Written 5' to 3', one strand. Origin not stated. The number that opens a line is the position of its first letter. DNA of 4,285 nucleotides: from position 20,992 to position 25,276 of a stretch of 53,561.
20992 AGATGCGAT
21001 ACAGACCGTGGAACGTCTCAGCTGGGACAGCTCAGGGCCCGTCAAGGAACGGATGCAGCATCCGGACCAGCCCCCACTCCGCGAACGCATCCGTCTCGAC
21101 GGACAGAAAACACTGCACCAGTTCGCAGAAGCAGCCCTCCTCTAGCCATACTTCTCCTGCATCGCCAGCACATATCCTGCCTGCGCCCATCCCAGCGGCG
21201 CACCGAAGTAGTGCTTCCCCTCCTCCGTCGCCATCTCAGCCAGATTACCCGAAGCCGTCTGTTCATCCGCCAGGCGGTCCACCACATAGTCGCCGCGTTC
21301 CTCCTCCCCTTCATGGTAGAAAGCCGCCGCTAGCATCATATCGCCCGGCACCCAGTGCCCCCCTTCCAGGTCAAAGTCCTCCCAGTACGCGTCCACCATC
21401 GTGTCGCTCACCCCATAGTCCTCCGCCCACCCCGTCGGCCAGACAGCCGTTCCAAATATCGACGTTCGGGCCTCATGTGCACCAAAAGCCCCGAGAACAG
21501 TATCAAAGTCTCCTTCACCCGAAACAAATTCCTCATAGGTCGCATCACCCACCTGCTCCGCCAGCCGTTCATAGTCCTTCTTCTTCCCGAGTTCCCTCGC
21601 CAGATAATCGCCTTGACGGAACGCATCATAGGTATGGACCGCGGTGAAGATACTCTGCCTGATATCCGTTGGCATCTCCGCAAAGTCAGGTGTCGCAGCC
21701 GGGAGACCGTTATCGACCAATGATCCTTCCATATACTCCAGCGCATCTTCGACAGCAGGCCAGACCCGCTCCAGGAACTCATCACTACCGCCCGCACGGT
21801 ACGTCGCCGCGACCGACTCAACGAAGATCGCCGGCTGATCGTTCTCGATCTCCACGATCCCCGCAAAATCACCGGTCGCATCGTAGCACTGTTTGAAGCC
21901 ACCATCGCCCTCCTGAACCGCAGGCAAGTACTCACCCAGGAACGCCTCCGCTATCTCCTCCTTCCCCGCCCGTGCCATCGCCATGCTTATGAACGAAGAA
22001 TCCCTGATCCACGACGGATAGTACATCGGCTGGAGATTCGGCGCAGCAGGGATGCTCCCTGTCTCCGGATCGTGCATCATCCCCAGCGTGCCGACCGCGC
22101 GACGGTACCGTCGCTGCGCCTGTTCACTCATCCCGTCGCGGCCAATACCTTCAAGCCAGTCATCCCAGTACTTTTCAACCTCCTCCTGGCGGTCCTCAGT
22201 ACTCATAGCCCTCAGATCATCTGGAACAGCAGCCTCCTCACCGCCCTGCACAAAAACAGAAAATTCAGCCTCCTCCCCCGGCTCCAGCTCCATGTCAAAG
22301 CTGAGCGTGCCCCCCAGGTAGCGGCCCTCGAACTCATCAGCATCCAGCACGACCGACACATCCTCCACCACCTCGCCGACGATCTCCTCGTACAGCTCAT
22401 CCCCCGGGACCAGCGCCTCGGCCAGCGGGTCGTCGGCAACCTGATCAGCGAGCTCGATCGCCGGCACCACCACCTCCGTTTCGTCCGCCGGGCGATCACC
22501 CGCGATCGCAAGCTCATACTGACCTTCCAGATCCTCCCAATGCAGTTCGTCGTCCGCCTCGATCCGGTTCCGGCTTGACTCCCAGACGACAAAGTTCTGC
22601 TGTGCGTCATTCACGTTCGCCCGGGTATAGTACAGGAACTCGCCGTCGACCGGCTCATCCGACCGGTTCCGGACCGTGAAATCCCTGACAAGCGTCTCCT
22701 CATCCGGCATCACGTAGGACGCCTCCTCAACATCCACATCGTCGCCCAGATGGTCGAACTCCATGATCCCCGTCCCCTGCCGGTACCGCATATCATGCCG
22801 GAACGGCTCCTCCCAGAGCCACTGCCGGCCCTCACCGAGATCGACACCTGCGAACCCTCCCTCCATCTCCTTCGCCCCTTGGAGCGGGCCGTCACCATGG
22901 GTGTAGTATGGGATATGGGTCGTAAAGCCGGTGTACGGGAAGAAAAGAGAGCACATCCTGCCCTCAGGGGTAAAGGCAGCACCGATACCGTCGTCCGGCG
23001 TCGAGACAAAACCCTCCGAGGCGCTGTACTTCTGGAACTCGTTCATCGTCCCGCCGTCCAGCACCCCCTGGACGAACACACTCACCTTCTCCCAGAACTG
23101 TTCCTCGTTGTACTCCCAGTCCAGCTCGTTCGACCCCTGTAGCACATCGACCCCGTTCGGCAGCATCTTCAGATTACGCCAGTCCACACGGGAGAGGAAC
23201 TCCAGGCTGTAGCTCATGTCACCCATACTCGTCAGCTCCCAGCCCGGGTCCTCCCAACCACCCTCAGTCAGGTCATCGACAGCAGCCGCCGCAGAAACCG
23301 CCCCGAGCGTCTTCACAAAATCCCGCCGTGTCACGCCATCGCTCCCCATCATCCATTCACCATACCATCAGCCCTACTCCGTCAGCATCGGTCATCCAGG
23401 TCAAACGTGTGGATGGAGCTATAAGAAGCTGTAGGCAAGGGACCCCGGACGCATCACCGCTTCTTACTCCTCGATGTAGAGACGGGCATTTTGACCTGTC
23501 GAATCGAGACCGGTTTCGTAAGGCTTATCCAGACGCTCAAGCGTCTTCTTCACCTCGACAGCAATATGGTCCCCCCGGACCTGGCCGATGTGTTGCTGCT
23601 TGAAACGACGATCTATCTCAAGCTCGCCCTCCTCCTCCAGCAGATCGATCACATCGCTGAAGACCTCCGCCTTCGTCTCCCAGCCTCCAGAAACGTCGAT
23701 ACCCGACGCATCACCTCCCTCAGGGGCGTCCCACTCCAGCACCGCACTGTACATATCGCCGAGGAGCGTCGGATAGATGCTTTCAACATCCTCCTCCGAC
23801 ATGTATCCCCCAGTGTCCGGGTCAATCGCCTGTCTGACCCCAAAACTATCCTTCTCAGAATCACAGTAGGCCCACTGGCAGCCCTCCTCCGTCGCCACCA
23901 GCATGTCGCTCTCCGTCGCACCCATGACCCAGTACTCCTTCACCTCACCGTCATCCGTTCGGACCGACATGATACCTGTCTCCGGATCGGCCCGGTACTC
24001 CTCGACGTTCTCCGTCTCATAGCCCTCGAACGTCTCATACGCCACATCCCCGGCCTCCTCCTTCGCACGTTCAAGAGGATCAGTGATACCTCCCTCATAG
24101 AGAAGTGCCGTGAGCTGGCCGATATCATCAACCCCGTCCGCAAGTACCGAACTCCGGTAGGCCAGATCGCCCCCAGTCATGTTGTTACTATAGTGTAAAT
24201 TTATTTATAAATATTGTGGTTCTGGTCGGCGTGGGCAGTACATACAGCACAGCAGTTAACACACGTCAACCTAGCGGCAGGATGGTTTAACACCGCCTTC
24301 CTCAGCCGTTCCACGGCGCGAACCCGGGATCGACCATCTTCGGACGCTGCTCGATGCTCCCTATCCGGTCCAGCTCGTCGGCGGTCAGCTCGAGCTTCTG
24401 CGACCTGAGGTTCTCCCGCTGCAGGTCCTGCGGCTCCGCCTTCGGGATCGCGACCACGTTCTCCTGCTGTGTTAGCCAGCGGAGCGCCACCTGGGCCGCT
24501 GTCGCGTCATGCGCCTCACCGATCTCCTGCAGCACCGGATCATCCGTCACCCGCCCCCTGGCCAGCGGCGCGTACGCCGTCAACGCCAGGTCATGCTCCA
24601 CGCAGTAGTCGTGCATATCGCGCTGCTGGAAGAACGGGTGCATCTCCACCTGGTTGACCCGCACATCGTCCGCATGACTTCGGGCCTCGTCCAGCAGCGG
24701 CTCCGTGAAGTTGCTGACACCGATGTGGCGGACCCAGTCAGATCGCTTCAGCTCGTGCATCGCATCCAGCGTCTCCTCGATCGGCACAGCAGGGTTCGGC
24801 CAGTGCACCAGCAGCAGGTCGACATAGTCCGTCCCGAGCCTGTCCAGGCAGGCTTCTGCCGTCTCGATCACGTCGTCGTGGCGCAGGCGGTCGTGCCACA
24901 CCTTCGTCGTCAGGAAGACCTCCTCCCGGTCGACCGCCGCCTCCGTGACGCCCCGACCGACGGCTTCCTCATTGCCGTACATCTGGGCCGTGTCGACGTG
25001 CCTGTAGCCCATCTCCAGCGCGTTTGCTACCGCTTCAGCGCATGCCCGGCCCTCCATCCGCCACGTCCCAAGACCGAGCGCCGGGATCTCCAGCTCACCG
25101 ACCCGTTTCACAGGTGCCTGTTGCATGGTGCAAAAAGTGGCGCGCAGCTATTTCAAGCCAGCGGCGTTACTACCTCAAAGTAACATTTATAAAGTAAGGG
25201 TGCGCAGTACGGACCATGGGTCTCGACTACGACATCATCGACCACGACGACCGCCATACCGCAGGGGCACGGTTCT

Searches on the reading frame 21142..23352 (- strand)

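Call 39: search_protein_families(library=pfam, max_evalue=0.00001, proteins=[window:21142-23352:-])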
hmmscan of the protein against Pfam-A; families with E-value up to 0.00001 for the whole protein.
window:21142-23352:- (736 aa): 1 family
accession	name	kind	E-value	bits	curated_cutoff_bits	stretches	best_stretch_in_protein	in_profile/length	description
PF00723.27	Glyco_hydro_15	-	4.2e-08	33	22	1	414-484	5-77/427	Glycosyl hydrolases family 15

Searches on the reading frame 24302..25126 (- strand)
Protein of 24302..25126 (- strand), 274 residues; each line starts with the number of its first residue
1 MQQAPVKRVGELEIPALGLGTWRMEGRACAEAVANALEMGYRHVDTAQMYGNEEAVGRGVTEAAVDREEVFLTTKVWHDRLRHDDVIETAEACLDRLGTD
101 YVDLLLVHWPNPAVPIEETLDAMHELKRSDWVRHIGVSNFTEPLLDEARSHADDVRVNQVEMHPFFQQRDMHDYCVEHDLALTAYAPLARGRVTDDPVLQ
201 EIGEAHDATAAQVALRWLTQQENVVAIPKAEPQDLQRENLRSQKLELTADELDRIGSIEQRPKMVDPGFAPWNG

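Call 39: search_protein_families(library=pfam, max_evalue=0.00001, proteins=[window:24302-25126:-])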
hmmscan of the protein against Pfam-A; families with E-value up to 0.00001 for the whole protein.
window:24302-25126:- (274 aa): 1 family
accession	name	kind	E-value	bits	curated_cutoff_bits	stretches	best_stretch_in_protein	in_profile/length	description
PF00248.27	Aldo_ket_red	-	1.1e-56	192.5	24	1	17-258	2-289/291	Aldo/keto reductase family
